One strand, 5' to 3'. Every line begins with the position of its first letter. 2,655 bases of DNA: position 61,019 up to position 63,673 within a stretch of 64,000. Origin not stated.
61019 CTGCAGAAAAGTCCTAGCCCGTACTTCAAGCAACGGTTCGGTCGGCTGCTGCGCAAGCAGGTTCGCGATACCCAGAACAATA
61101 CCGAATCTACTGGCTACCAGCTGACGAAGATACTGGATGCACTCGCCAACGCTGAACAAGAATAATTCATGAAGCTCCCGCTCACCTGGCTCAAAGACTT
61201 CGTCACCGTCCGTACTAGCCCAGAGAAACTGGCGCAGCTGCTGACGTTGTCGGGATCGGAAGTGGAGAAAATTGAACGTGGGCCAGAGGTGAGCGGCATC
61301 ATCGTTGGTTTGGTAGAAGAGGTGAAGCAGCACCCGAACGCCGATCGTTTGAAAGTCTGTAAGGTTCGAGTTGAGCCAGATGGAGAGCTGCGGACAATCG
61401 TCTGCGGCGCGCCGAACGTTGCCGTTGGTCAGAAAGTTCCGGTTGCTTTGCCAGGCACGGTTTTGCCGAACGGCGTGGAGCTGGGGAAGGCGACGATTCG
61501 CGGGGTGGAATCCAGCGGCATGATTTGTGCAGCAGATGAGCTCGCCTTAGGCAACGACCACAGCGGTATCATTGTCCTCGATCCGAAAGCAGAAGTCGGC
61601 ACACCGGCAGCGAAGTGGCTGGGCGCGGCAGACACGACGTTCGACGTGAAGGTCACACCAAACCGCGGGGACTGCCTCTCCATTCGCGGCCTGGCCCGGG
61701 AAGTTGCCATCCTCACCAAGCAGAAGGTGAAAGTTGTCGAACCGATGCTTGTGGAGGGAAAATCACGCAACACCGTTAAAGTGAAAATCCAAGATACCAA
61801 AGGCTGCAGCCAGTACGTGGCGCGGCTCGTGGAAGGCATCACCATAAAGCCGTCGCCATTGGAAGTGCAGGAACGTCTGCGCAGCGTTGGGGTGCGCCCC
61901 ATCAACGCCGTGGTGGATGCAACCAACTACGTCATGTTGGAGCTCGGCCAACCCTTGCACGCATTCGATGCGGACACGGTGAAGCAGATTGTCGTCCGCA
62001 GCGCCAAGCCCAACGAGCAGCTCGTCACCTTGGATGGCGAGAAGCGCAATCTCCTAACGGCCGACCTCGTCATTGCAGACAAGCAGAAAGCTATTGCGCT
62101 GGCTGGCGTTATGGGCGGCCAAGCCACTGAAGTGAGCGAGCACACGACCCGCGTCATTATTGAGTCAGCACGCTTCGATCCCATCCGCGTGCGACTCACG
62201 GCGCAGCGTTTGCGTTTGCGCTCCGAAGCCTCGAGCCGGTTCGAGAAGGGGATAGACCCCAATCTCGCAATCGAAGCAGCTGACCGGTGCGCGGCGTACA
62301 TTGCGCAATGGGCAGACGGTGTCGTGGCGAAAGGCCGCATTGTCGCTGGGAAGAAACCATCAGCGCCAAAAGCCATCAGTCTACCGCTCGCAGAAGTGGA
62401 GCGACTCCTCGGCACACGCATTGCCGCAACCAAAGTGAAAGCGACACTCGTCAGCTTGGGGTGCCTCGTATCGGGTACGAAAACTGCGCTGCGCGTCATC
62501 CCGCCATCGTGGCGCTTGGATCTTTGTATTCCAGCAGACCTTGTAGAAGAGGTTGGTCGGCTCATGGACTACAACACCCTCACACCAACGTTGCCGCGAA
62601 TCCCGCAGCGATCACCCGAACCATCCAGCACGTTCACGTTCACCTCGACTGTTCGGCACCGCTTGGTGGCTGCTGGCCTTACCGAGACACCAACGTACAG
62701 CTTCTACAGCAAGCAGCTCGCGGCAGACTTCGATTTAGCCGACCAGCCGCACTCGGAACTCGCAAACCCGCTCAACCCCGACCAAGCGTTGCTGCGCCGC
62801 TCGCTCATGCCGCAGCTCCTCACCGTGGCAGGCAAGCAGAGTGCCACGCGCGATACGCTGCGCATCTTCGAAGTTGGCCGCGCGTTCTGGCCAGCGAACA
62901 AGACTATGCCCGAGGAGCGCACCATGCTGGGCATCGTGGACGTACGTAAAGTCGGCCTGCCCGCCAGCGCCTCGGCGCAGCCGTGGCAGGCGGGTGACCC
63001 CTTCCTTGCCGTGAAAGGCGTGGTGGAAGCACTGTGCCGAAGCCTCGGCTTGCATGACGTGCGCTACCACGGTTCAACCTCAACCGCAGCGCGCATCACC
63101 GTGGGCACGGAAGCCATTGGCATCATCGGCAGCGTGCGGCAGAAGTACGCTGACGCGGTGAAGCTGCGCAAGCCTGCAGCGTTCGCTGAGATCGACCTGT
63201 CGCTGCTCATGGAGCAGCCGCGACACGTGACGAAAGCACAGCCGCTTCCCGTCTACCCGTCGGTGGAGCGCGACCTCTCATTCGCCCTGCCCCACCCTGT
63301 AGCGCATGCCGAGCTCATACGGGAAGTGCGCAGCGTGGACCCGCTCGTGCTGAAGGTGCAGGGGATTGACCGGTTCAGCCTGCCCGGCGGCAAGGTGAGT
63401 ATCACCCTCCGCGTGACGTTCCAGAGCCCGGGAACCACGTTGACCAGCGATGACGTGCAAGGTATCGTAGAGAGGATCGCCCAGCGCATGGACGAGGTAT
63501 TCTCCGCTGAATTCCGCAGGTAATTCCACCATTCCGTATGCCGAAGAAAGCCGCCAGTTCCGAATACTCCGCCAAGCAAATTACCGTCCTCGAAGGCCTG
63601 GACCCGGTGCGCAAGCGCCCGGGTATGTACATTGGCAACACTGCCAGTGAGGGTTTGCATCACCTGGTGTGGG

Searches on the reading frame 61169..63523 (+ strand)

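Call 48: search_protein_families(library=pfam, proteins=[window:61169-63523:+], max_evalue=0.00001)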
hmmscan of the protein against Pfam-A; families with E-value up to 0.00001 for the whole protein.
window:61169-63523:+ (784 aa): 5 families
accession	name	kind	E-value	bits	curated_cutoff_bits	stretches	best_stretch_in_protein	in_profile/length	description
PF03483.22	B3_4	-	3e-66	222.7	29.3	1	213-381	2-172/174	B3/4 domain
PF17759.6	tRNA_synthFbeta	-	7.4e-36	124.1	22.4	1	472-677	2-214/214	Phenylalanyl tRNA synthetase beta chain CLM domain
PF01588.26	tRNA_bind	-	9.6e-21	74.1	27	1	44-145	1-95/96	Putative tRNA binding domain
PF03484.21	B5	-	9.9e-18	64.6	28.6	1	403-468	1-67/67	tRNA synthetase B5 domain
PF03147.19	FDX-ACB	-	5.4e-15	56.1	31.1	1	694-783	1-94/94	Ferredoxin-fold anticodon binding domain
